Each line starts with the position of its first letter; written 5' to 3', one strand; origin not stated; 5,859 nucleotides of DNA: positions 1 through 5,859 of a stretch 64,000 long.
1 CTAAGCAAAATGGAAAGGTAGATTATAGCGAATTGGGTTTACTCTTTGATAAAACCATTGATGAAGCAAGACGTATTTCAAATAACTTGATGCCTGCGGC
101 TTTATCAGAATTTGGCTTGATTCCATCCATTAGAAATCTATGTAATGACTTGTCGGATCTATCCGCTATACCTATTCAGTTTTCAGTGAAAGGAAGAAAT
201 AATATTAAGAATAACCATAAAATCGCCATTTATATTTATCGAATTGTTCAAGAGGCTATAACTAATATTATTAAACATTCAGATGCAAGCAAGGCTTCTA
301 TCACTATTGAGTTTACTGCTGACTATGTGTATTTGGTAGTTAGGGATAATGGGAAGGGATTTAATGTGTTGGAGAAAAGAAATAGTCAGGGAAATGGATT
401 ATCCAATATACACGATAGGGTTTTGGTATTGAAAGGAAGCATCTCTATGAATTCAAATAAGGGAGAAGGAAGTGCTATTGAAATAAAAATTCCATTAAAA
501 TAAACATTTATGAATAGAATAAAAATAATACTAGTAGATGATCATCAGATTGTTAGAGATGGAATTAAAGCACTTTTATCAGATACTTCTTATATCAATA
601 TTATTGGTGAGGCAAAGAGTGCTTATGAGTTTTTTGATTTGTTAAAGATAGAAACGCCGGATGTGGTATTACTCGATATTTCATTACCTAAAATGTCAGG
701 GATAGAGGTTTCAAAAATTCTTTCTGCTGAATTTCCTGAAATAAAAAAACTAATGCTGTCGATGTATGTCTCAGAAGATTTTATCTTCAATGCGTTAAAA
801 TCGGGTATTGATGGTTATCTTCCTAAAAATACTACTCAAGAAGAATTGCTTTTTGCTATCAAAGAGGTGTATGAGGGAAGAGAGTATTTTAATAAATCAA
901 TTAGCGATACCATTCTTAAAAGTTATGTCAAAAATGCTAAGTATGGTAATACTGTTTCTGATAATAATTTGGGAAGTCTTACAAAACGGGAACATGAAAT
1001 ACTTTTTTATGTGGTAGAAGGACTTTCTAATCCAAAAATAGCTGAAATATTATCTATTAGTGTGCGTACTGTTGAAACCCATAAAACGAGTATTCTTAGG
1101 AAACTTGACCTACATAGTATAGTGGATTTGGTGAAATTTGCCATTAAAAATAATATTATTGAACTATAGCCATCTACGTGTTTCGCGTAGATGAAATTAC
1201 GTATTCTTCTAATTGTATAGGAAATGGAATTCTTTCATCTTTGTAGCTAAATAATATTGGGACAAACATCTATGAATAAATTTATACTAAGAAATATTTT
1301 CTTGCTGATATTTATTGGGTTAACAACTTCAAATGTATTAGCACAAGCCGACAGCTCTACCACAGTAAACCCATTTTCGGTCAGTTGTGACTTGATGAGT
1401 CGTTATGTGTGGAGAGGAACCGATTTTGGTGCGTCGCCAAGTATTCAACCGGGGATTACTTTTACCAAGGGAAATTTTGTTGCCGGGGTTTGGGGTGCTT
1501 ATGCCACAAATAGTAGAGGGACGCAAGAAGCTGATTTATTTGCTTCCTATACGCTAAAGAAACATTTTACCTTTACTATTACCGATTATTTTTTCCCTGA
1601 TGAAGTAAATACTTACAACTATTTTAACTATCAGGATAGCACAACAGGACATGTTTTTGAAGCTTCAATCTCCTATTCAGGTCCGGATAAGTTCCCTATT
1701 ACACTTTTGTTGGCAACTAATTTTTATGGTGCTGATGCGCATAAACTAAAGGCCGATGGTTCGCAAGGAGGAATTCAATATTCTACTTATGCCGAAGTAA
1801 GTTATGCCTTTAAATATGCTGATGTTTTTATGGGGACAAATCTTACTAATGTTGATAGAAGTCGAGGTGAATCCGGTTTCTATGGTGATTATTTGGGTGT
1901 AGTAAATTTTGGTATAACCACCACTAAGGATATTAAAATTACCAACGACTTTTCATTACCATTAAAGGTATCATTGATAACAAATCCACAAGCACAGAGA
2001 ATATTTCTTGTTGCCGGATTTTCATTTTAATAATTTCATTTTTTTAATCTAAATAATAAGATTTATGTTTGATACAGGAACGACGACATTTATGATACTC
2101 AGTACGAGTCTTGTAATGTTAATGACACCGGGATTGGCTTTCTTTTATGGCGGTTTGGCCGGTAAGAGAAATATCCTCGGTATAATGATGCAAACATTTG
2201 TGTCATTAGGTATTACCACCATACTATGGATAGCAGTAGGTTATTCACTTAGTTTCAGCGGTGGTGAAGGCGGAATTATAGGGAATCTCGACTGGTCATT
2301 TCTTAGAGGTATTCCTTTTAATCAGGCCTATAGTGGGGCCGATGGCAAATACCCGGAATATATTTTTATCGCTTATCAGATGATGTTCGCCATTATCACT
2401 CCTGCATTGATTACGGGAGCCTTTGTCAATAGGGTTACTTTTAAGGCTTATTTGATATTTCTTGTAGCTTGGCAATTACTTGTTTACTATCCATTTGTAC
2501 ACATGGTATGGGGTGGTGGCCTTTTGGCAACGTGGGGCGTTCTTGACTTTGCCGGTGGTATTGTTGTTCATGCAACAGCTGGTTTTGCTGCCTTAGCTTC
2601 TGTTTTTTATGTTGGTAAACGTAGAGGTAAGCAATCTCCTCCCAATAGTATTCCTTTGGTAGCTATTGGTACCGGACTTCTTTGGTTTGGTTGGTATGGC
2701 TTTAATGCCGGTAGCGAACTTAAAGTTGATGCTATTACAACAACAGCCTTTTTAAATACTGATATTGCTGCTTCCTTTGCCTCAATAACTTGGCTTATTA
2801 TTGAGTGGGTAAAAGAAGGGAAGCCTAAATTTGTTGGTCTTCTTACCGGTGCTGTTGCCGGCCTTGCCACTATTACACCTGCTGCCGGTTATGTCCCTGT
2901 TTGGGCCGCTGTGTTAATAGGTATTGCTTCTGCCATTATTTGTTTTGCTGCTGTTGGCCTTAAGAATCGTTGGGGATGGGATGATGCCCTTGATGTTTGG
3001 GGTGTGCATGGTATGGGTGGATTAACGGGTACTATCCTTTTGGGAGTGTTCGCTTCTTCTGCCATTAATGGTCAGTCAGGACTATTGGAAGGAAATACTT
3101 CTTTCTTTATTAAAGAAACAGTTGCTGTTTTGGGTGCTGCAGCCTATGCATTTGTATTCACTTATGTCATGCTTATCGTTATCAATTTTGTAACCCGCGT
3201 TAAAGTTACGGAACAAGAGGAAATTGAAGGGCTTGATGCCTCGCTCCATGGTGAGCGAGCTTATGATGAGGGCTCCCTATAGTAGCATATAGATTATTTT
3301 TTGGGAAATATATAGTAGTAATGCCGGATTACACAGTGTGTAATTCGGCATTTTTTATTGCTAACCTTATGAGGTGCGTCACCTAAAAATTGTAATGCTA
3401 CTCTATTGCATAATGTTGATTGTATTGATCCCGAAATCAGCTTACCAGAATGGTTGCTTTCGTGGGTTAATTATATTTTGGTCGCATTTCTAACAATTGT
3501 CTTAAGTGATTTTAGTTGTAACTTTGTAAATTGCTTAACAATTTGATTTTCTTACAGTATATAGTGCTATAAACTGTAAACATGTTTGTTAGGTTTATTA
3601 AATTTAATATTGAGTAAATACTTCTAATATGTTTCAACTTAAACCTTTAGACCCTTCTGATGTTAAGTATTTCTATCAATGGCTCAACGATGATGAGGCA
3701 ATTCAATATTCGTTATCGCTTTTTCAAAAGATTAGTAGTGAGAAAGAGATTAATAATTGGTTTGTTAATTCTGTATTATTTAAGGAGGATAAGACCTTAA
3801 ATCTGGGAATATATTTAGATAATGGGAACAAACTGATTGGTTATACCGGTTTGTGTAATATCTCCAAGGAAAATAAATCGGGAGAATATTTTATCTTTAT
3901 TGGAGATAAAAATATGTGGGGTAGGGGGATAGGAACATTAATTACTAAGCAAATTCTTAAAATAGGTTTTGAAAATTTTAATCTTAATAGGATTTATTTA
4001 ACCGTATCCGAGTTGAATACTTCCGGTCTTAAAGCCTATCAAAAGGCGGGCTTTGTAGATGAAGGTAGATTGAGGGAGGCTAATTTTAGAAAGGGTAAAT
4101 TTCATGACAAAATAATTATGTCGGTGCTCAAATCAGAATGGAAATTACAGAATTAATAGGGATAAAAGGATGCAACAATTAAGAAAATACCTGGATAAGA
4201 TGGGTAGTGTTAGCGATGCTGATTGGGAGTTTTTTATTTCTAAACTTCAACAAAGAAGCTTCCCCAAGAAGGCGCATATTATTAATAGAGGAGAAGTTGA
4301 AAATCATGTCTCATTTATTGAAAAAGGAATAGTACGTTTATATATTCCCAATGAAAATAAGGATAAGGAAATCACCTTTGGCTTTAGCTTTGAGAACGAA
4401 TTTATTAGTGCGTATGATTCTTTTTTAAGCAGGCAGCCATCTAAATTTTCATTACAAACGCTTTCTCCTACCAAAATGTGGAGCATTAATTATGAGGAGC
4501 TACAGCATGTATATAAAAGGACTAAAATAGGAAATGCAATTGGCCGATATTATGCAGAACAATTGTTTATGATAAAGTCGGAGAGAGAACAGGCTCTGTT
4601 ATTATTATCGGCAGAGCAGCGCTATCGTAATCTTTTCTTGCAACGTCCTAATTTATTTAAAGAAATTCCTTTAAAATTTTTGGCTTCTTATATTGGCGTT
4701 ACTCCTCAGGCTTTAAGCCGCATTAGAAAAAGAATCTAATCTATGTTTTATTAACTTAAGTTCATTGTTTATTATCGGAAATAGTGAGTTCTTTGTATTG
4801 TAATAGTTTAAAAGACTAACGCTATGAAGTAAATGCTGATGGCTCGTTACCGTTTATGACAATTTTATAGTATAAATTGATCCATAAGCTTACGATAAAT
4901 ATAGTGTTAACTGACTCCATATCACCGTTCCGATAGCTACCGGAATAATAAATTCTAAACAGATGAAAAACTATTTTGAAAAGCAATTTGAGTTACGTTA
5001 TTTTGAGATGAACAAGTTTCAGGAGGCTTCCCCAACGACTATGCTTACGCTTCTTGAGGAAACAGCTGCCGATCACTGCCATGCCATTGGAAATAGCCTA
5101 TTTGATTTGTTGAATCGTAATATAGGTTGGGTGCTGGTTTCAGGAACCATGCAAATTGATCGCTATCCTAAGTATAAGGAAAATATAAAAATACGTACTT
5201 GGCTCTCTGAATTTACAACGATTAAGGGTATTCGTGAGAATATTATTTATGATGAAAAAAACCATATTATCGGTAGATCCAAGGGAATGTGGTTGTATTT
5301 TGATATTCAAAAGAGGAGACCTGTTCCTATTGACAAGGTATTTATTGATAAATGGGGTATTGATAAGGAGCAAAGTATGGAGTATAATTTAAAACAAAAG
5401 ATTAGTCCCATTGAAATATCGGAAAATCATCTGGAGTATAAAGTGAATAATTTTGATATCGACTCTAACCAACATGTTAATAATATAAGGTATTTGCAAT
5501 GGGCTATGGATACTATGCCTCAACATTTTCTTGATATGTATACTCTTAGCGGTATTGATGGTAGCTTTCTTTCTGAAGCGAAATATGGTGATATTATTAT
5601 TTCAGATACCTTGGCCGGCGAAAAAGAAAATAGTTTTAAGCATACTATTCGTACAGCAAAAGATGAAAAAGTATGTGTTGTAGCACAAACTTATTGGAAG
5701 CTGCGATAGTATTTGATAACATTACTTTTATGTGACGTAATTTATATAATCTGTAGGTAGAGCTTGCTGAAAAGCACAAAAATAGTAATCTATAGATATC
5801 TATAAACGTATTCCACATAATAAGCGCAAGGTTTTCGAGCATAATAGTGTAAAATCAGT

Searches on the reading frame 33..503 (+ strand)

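Call 8: search_protein_families(library=ncbifam, proteins=[window:33-503:+], max_evalue=0.00001)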
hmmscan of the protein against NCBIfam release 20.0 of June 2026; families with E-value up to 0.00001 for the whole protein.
window:33-503:+ (156 aa): 7 families
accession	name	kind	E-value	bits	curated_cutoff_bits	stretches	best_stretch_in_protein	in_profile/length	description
NF052443.1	SensHisKinMctS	equivalog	3.1e-28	98.3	700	1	6-154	299-447/457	two-component system sensor histidine kinase MctS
NF008649.0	PRK11644.1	equivalog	7.7e-24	84.3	408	1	10-154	355-495/499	signal transduction histidine-protein kinase/phosphatase UhpB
NF052531.1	Strep_LiaS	equivalog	5.6e-21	75.1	450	1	18-155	194-327/328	envelope stress sensor histidine kinase LiaS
NF007896.0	PRK10600.1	equivalog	2.3e-18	66.2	578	1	24-152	456-582/598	nitrate/nitrite two-component system sensor histidine kinase NarX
NF008184.0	PRK10935.1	equivalog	2.5e-14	52.8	553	1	29-154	434-558/565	nitrate/nitrite two-component system sensor histidine kinase NarQ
NF047322.1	HK_morpho_MacS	equivalog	3.2e-10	39.7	300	1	43-154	252-367/367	MacS family sensor histidine kinase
NF047786.1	his_kin_MadS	equivalog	1.2e-09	37.8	500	1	44-154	315-434/434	MadS family sensor histidine kinase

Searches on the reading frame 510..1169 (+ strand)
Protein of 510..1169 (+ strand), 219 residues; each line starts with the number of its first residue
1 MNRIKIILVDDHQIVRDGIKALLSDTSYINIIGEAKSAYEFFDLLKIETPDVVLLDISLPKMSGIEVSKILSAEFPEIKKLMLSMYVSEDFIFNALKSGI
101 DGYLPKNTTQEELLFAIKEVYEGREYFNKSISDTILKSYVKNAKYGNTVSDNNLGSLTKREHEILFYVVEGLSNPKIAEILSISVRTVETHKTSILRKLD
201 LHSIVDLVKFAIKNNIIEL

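Call 8: search_protein_families(library=ncbifam, proteins=[window:510-1169:+], max_evalue=0.00001)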
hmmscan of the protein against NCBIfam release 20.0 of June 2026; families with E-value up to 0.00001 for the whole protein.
window:510-1169:+ (219 aa): 77 families (the best 25 are shown)
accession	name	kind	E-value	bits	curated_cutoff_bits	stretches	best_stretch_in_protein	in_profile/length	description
NF052445.1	RespRegMctR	equivalog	5.5e-54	182.7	300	1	4-216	2-204/205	two-component system response regulator MctR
NF011896.0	PRK15369.1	equivalog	2.5e-46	157.9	242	1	2-216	2-209/211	two component system response regulator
NF007018.1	PRK09483.1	equivalog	5e-39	134.2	280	1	4-218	2-210/217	UvrY/SirA/GacA family response regulator transcription factor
NF047785.1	respo_reg_MadR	equivalog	5.2e-38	130.5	300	1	4-217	1-209/209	MadR family response regulator transcription factor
NF007935.0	PRK10651.1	equivalog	6.8e-38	130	250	1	3-214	6-213/216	two-component system response regulator NarL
NF007708.0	PRK10403.1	equivalog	2.5e-31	108.8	343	1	4-205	7-202/215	nitrate/nitrite response regulator protein NarP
NF007403.0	PRK09935.1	equivalog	6.6e-29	101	271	1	2-216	2-209/210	fimbria biosynthesis transcriptional regulator FimZ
NF007419.0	PRK09958.1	equivalog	1.9e-24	86.4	251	1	6-216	3-203/204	acid-sensing system DNA-binding response regulator EvgA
NF007685.0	PRK10360.1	equivalog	3.2e-23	82.6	258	1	4-209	2-190/196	response regulator transcription factor UhpA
NF006900.1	PRK09390.1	equivalog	5.5e-22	78.3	255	1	4-214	5-200/203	response regulator FixJ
NF041830.1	RR_TF_ErdR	exception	2.1e-20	73.4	390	1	5-202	3-196/213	response regulator transcription factor ErdR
NF040749.1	tetrathio_RR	equivalog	5.9e-20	71.8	290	1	6-209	2-186/191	tetrathionate respiration response regulator TtrR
NF008098.0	PRK10840.1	equivalog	1.2e-18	67.3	235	1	1-210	1-204/216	response regulator transcription factor RcsB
NF001965.0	PRK00742.1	subfamily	4.3e-16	59.1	293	1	2-111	2-112/357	chemotaxis-specific protein-glutamate methyltransferase CheB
NF008677.0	PRK11697.1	equivalog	5.2e-15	55.4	246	1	4-124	2-119/238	two-component system response regulator BtsR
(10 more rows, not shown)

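Call 27: find_encoding_contigs(protein=window:510-1169:+, flank=10000, max_places=2)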
Protein window:510-1169:+ (219 aa): 7 contigs read that carry it; 2 places shown.
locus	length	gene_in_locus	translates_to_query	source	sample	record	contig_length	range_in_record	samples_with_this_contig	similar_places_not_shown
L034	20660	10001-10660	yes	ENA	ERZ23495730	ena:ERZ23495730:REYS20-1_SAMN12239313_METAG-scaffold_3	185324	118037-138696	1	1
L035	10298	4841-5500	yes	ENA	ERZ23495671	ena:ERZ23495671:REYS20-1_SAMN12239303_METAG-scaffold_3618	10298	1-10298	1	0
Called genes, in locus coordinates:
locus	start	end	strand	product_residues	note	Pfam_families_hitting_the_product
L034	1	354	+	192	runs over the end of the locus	PF02525:Flavodoxin_2, PF03358:FMN_red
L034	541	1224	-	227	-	PF00753:Lactamase_B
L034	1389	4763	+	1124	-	PF26549:Tricorn_N (faint), PF26550:Tricorn_2nd (weak)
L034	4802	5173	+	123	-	PF01925:TauE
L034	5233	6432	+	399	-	PF01546:Peptidase_M20, PF07687:M20_dimer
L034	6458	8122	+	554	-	PF01268:FTHFS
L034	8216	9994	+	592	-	PF00672:HAMP, PF07730:HisKA_3, PF02518:HATPase_c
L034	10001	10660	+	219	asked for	PF00072:Response_reg, PF00196:GerE, PF08281:Sigma70_r4_2 (weak)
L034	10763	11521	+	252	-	-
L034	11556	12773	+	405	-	PF00909:Ammonium_transp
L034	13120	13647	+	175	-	PF13302:Acetyltransf_3, PF13420:Acetyltransf_4, PF00583:Acetyltransf_1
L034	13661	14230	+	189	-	PF00027:cNMP_binding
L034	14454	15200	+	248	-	PF01643:Acyl-ACP_TE, PF13279:4HBT_2 (faint), PF20791:Acyl-ACP_TE_C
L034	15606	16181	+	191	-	-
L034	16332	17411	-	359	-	PF00109:ketoacyl-synt (weak), PF13723:Ketoacyl-synt_2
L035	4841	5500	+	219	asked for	PF00072:Response_reg, PF00196:GerE, PF08281:Sigma70_r4_2 (weak)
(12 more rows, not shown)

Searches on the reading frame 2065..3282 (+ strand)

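Call 8: search_protein_families(library=ncbifam, proteins=[window:2065-3282:+], max_evalue=0.00001)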
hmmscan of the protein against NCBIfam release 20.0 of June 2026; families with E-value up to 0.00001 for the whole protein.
window:2065-3282:+ (405 aa): 3 families
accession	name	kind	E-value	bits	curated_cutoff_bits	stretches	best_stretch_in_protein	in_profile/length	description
TIGR00836.1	amt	subfamily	4.1e-121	404.7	343.3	1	7-400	2-406/406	ammonium transporter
NF007947.0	PRK10666.1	equivalog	7.8e-97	324.9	657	1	3-401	28-427/428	ammonium transporter AmtB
TIGR03644.1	marine_trans_1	hypoth_equivalog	1e-54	185.9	514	1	7-402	5-403/404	probable ammonium transporter, marine subtype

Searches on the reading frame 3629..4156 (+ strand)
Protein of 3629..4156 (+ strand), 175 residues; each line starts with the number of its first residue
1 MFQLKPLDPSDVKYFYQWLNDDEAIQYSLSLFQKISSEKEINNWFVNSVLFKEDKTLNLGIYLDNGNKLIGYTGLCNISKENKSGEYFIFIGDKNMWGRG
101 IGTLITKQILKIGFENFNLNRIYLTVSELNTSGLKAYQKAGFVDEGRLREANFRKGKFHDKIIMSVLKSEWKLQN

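Call 8: search_protein_families(library=ncbifam, proteins=[window:3629-4156:+], max_evalue=0.00001)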
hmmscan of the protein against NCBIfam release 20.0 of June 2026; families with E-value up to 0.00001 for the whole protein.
window:3629-4156:+ (175 aa): 9 families
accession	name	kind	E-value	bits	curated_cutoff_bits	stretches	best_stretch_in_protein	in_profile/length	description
TIGR03585.1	PseH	equivalog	5.8e-13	49.2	93.1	1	4-164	3-155/156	UDP-4-amino-4,6-dideoxy-N-acetyl-beta-L-altrosamine N-acetyltransferase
NF011709.0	PRK15130.1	equivalog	2.7e-12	46.9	218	1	3-171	8-169/186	spermidine N1-acetyltransferase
NF033693.0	AAC_6p_Ie_fam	exception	3.4e-08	33.8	340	1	89-164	100-175/179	AAC(6')-Ie family aminoglycoside N-acetyltransferase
NF000507.1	AAC_6p_Ie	exception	4.6e-08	33.3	450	1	89-165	100-176/201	aminoglycoside N-acetyltransferase AAC(6')-Ie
NF007539.0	PRK10151.1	equivalog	5.2e-08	32.7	184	1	3-164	12-172/179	50S ribosomal protein L7/L12-serine acetyltransferase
NF033151.0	AAC_6p_A10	exception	3.1e-07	30.6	400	1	84-165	94-175/178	AAC(6')-I family aminoglycoside 6'-N-acetyltransferase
TIGR01575.1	rimI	equivalog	1.8e-06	28.1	86.4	1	63-164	37-132/132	ribosomal protein S18-alanine N-acetyltransferase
NF040503.1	resist_ArsN1a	equivalog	1.8e-06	27.7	170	1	37-165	33-156/159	arsinothricin resistance N-acetyltransferase ArsN1 family A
NF000016.1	AAC_6p_Im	exception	2.2e-06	27.9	350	1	4-165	9-175/178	aminoglycoside N-acetyltransferase AAC(6')-Im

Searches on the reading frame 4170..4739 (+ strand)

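Call 8: search_protein_families(library=ncbifam, proteins=[window:4170-4739:+], max_evalue=0.00001)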
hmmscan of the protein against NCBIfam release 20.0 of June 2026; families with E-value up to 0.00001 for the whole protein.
window:4170-4739:+ (189 aa): 2 families
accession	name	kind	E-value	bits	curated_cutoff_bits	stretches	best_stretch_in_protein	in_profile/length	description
NF008732.0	PRK11753.1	equivalog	8.2e-10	38.5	266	1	16-133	13-130/214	cAMP-activated global transcriptional regulator CRP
NF006901.0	PRK09392.1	equivalog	4.9e-06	26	211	1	13-185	17-193/236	transcriptional activator FtrB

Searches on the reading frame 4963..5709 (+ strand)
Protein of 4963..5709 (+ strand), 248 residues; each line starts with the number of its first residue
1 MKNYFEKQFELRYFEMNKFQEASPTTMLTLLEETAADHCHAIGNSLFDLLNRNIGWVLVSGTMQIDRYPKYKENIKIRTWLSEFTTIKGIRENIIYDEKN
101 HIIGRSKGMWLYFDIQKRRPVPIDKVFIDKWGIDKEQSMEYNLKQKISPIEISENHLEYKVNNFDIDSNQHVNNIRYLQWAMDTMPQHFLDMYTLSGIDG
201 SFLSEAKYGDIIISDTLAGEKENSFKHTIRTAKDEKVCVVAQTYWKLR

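Call 8: search_protein_families(library=ncbifam, proteins=[window:4963-5709:+], max_evalue=0.00001)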
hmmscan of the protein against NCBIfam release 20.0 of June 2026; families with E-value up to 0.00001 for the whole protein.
window:4963-5709:+ (248 aa): 1 family
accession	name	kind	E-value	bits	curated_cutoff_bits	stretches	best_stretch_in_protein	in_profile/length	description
NF047424.1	MenI_Staph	exception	2.1e-08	34.2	225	1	8-135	7-134/148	1,4-dihydroxy-2-naphthoyl-CoA hydrolase MenI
